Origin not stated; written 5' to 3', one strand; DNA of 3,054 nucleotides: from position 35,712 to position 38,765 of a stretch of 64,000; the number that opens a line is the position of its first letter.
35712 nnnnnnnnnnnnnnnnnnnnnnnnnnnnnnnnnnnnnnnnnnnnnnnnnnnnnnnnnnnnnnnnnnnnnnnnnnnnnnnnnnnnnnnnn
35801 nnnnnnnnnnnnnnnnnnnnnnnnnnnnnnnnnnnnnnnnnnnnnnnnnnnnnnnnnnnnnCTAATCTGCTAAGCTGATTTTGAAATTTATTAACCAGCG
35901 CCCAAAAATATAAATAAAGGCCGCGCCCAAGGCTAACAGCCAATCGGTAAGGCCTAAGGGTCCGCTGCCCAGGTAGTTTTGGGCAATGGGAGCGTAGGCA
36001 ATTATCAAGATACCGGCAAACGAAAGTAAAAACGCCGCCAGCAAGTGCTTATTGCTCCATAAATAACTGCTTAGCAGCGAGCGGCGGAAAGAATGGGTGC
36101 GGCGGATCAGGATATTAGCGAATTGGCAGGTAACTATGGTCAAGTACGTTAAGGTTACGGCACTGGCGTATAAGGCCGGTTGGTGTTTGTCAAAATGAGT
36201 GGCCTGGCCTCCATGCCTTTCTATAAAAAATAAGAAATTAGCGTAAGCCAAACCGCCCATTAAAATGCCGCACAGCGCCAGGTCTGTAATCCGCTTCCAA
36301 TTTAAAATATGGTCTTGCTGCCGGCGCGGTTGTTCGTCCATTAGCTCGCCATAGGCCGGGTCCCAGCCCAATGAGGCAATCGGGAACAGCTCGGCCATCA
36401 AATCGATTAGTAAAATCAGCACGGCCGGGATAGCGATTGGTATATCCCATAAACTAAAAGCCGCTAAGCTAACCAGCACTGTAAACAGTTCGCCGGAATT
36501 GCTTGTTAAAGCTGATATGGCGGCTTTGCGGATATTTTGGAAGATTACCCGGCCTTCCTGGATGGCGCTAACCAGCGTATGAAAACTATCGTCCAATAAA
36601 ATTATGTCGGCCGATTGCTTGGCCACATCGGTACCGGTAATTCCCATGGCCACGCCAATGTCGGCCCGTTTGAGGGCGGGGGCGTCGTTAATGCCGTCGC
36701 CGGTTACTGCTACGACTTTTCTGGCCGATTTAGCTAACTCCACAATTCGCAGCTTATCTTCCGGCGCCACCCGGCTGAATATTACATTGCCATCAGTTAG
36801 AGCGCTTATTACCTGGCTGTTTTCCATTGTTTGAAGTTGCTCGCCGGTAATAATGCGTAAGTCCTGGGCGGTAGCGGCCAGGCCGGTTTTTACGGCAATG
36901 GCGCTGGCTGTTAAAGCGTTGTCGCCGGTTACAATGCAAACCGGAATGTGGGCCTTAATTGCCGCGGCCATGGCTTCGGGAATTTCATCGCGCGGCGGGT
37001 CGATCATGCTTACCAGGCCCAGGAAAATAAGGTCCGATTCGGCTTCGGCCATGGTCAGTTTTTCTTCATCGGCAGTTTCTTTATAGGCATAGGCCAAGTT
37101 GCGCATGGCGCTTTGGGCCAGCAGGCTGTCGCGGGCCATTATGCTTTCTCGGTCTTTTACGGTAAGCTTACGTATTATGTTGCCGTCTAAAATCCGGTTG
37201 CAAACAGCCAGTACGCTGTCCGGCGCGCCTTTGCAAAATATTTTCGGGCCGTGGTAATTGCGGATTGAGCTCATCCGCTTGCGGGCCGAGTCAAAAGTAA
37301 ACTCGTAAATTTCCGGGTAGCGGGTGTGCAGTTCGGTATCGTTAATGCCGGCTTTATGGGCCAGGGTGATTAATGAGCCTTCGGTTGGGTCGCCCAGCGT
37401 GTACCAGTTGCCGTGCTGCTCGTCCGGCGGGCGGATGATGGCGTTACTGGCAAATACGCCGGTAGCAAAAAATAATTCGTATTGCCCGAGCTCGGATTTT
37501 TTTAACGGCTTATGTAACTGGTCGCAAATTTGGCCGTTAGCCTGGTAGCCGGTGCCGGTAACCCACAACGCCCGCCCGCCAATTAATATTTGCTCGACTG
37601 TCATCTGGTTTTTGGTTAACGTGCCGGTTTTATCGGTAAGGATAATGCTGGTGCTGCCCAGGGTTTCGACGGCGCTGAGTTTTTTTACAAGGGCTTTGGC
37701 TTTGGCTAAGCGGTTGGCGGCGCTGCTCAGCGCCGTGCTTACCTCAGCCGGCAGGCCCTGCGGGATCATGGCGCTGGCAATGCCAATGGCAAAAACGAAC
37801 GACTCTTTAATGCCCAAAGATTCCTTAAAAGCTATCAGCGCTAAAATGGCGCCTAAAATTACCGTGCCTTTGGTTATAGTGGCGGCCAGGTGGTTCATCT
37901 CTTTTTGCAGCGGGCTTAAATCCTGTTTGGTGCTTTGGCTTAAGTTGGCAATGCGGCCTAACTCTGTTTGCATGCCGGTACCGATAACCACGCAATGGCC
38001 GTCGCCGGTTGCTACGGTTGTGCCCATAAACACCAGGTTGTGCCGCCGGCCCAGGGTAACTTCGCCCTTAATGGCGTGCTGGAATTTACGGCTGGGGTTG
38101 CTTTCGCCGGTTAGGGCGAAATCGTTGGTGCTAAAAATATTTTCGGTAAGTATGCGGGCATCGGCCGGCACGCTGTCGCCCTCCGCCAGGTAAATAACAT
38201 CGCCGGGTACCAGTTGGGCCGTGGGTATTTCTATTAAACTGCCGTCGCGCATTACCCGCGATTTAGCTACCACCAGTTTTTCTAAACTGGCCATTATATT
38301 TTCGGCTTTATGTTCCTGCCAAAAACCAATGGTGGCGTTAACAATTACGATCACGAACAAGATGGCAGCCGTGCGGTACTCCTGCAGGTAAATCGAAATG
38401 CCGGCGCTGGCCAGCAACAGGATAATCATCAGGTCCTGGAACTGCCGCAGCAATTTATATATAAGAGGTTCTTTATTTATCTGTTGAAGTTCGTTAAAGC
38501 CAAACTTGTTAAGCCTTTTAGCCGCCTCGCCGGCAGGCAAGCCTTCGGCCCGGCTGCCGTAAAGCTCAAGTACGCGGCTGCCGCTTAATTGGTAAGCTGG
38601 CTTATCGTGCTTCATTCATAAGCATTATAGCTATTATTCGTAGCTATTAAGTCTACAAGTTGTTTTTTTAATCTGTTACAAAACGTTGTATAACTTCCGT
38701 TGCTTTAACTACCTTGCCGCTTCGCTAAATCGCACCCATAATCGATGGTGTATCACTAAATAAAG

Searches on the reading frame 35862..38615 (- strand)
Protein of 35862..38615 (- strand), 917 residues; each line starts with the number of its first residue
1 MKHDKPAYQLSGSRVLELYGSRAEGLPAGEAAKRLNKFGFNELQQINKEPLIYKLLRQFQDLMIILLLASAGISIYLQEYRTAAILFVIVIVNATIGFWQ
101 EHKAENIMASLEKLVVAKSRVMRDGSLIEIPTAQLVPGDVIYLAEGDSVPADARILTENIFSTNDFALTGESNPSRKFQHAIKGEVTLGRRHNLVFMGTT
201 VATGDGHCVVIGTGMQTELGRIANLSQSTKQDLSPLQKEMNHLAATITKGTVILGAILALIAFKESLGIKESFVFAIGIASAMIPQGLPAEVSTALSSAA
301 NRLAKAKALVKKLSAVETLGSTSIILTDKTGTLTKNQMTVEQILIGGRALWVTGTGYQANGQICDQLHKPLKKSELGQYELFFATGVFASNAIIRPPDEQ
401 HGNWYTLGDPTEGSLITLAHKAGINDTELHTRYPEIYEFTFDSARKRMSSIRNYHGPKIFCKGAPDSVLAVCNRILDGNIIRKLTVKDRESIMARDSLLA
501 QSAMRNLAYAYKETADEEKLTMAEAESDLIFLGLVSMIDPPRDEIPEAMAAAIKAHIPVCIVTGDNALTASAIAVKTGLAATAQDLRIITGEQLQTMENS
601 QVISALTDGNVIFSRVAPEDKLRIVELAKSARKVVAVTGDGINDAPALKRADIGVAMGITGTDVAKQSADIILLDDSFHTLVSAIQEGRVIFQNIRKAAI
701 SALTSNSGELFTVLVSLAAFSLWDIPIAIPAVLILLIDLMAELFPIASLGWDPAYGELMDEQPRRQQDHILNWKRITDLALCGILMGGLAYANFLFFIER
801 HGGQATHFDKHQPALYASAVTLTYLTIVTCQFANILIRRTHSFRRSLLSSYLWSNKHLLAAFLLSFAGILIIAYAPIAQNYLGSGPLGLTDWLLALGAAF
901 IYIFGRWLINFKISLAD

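Call 52: search_protein_families(library=pfam, proteins=[window:35862-38615:-], max_evalue=0.001)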
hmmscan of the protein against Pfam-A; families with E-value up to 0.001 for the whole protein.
window:35862-38615:- (917 aa): 6 families
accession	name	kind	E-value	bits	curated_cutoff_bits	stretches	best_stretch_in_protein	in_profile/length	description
PF00122.25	E1-E2_ATPase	-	6.5e-45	153.3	28.1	1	116-305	4-180/181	E1-E2 ATPase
PF00689.26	Cation_ATPase_C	-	4.1e-31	108.6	27.3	1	727-905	2-168/175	Cation transporting ATPase, C-terminus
PF13246.12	Cation_ATPase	-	2e-18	66.6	21.7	1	394-475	8-91/91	Cation transport ATPase (P-type)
PF00690.31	Cation_ATPase_N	-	1.1e-15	57.5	20.4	1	8-74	2-69/69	Cation transporter/ATPase, N-terminus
PF00702.32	Hydrolase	-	1.8e-14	55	26.4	1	516-652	76-191/191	haloacid dehalogenase-like hydrolase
PF08282.18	Hydrolase_3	-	0.00015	22.1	20.9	1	629-676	200-246/255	haloacid dehalogenase-like hydrolase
